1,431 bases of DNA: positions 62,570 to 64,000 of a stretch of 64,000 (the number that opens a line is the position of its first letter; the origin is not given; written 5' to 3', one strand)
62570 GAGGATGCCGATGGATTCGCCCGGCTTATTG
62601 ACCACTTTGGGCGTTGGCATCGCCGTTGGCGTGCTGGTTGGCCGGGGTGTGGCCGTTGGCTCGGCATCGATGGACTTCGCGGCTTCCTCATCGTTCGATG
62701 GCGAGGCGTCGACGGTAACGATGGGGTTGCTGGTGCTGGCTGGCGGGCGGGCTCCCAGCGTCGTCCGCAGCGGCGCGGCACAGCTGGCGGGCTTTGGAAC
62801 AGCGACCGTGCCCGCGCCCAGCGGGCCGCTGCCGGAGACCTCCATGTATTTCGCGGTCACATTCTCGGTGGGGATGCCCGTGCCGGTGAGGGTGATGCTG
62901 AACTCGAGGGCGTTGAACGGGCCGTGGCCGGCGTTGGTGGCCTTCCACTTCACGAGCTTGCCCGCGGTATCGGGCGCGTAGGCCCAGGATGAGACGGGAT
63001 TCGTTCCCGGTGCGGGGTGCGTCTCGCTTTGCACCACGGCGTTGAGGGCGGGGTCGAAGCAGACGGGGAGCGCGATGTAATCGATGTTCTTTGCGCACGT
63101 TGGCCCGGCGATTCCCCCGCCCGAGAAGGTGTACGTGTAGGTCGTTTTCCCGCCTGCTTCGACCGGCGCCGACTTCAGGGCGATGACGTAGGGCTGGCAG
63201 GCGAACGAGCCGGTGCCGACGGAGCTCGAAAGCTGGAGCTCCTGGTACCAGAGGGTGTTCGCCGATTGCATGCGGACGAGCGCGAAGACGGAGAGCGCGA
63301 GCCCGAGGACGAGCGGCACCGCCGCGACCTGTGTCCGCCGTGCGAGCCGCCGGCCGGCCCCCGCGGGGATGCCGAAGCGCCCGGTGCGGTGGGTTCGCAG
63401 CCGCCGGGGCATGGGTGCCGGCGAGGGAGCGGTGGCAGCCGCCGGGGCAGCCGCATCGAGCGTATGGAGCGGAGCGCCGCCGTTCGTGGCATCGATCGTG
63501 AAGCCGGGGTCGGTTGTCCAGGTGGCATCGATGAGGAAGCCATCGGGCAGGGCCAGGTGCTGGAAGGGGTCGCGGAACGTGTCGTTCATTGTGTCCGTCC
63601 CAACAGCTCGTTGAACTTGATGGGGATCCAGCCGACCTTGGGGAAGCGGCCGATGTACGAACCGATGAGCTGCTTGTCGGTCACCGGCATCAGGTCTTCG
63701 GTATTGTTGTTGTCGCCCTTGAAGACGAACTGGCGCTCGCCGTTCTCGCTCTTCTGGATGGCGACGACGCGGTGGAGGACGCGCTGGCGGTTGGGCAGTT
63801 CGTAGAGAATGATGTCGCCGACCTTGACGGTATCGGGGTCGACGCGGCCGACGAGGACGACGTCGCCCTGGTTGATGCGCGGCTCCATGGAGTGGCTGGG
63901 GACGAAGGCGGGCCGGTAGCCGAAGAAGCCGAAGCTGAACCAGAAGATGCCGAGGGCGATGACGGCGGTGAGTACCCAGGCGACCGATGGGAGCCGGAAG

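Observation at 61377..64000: ER/SipW-type signal peptidase translationally coupled to two secreted proteins with TasA-like signal peptides (candidate fibre/adhesin operon)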

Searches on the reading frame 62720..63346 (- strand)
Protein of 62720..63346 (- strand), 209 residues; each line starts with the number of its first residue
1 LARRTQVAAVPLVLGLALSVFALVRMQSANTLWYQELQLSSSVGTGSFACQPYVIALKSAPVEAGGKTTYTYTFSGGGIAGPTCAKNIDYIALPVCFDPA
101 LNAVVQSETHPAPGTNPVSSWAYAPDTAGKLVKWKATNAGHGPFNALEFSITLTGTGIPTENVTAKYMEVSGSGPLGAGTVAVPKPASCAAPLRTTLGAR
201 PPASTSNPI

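Call 55: find_homologous_proteins(query=A3, max_evalue=0.001)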
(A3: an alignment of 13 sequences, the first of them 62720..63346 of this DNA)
Query A3 (13 sequences) (209 aa, profile of the alignment): 11 proteins with E <= 0.001 among 8000 candidates.
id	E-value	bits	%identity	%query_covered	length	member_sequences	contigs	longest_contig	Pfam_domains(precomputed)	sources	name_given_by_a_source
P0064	9.1e-105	368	62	94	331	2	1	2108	-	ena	-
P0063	3.7e-104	366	62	93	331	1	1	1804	-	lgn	-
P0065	1.2e-99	351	65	91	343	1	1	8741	-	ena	-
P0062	3.8e-86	307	100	100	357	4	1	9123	-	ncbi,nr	ncbi:MAG: hypothetical protein LC118_04690 [Dehalococcoidia bacterium]|nr:hypothetical protein [Deha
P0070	6.6e-65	237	41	73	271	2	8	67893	-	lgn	-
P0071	6.2e-63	231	40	88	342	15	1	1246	-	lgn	-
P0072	2.8e-61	225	49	81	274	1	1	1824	-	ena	-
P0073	1.2e-58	217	40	97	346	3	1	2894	-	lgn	-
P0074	2.9e-58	215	42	72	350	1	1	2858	-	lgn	-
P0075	3.4e-56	209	28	63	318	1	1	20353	PF02412.24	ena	-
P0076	1.1e-46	177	40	73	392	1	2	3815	-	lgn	-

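Call 60: predict_structure(alignment_id=A4)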
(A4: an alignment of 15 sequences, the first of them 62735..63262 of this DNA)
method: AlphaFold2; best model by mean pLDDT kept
length: 176 residues; sequences in the alignment: 15
mean_pLDDT: 84.2   pTM: 0.75
mean pLDDT of the five models: 84.2, 84.1, 82.9, 81.6, 81.0
residues with pLDDT >= 90: 101; 70-90: 35; 50-70: 33; < 50: 7
segments of 3 or more residues with pLDDT < 50: 166-168
pLDDT, mean of each block of 10 residues (from residue 1): 59 54 92 94 94 81 97 94 71 92 94 89 96 97 91 95 59 54
secondary structure, 60 per line:
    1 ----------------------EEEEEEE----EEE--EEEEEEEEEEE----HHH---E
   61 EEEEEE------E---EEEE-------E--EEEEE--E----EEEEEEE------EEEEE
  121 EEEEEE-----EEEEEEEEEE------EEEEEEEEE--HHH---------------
elements in order: E23-29 E34-36 E39-49 E60-66 E77-80 E91-95 E103-109 E116-126 E132-141 E148-156

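Call 79: fold_search(model_id=the predicted structure, library=pdb)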
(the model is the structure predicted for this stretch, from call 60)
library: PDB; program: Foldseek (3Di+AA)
matches with E <= 10: 1517; with E <= 0.001: 0
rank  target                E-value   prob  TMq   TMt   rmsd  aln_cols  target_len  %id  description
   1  7wrk                  8.3e-03  0.99  0.40  0.43   6.0       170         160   15  Structure of hypothetical protein TTHA1873 from Thermus thermophilus (released 2022-03-09)
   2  6voa_D                8.7e-03  0.89  0.28  0.12   9.8       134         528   10  Cryo-EM structure of the BBSome-ARL6 complex (released 2020-06-24)
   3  7som_J                9.2e-03  0.66  0.24  0.10  11.0       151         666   13  Ciliary C2 central pair apparatus isolated from Chlamydomonas reinhardtii (released 2022-04-13)
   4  5jp2_A                1.2e-02  0.96  0.36  0.25  10.2       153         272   12  Fcho1 Mu homology domain (Danio Rerio) with bound Eps15 peptide (released 2016-06-08)
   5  8um6_B                1.3e-02  0.99  0.41  0.51   5.0       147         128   14  Structure of copper bound to YcnI W137F (released 2024-02-07)
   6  8zhd_G                1.3e-02  0.82  0.25  0.35  11.4       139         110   11  SARS-CoV-2 spike trimer (6P) in complex with two R1-26 Fabs (released 2024-08-21)
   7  2vo8                  1.5e-02  0.99  0.42  0.51   5.3       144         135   14  Cohesin module from Clostridium perfringens ATCC13124 family 33 glycoside hydrolase. (released 2008-09-02)
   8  7wwn                  1.7e-02  0.92  0.33  0.36   9.3       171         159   15  Structure of hypothetical protein TTHA1873 from Thermus thermophilus with Potassium mercuric iodide (released 2022-04-06)
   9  7lgr                  1.9e-02  0.84  0.31  0.35   7.4       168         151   10  Streptococcus mutans Collagen binding Protein CNM - N2 Domain (released 2022-01-26)
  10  7me6_B                2.1e-02  0.99  0.42  0.53   4.9       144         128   15  Structure of the apo form of YcnI (released 2021-08-18)
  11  8um6_A                2.1e-02  0.97  0.39  0.49   5.2       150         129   13  Structure of copper bound to YcnI W137F (released 2024-02-07)
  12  6kjk                  2.1e-02  0.57  0.24  0.29  11.2       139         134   13  Structure of the N-terminal domain of PorA (released 2020-07-22)
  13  4ofq_A                2.2e-02  0.94  0.38  0.23   7.2       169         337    9  Structure of the C-terminal domain of the Streptococcus pyogenes antigen I/II-family protein AspA (released 2014-03-12)
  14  4neh_A                2.4e-02  0.97  0.37  0.09   6.6       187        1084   11  An internal ligand-bound, metastable state of a leukocyte integrin, aXb2 (released 2014-01-15)
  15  4mdr_A                2.6e-02  0.94  0.35  0.28  13.5       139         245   13  Crystal structure of adaptor protein complex 4 (AP-4) mu4 subunit C-terminal domain D190A mutant, in complex with a so (released 2014-03-12)
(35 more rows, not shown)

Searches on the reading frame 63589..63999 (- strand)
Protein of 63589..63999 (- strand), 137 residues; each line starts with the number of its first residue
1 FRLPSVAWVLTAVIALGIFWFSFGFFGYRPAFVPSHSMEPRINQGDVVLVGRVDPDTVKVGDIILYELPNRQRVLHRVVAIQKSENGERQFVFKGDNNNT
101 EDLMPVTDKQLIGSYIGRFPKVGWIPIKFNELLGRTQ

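Call 5: search_protein_families(library=pfam, proteins=[window:63589-63999:-], max_evalue=1)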
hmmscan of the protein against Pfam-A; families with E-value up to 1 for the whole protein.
window:63589-63999:- (137 aa): 4 families
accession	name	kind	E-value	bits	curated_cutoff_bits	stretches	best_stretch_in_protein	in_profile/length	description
PF10502.14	Peptidase_S26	-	4.5e-09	36.9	22.9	1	7-81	3-80/168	Signal peptidase, peptidase S26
PF00717.28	Peptidase_S24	-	0.00018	21.6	23.3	1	33-85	40-85/116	Peptidase S24-like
PF13567.11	DUF4131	-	0.047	13.8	31.6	1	9-54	29-74/165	Domain of unknown function (DUF4131)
PF12671.13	Amidase_6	-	0.18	12.3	23.2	1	57-98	102-143/163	Putative amidase domain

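Call 6: search_protein_families(library=ncbifam, proteins=[window:63589-63999:-], max_evalue=1)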
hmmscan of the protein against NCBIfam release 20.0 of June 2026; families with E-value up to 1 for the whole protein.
window:63589-63999:- (137 aa): 5 families
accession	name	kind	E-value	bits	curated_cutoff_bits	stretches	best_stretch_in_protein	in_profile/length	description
TIGR02228.1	sigpep_I_arch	equivalog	5.1e-26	91.4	51.85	1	29-118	31-121/158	signal peptidase I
NF046067.1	SigPepSipWBacil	equivalog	2.7e-16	59.7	190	1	25-125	35-136/189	signal peptidase I SipW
TIGR02227.1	sigpep_I_bact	equivalog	1.1e-11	44.8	47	1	10-82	3-78/162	signal peptidase I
TIGR02754.1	sod_Ni_protease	equivalog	0.0017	18.8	63.25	1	34-113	4-86/90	nickel-type superoxide dismutase maturation protease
NF001538.0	PRK00364.3-4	equivalog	0.22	11.7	142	1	34-67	31-64/92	co-chaperone GroES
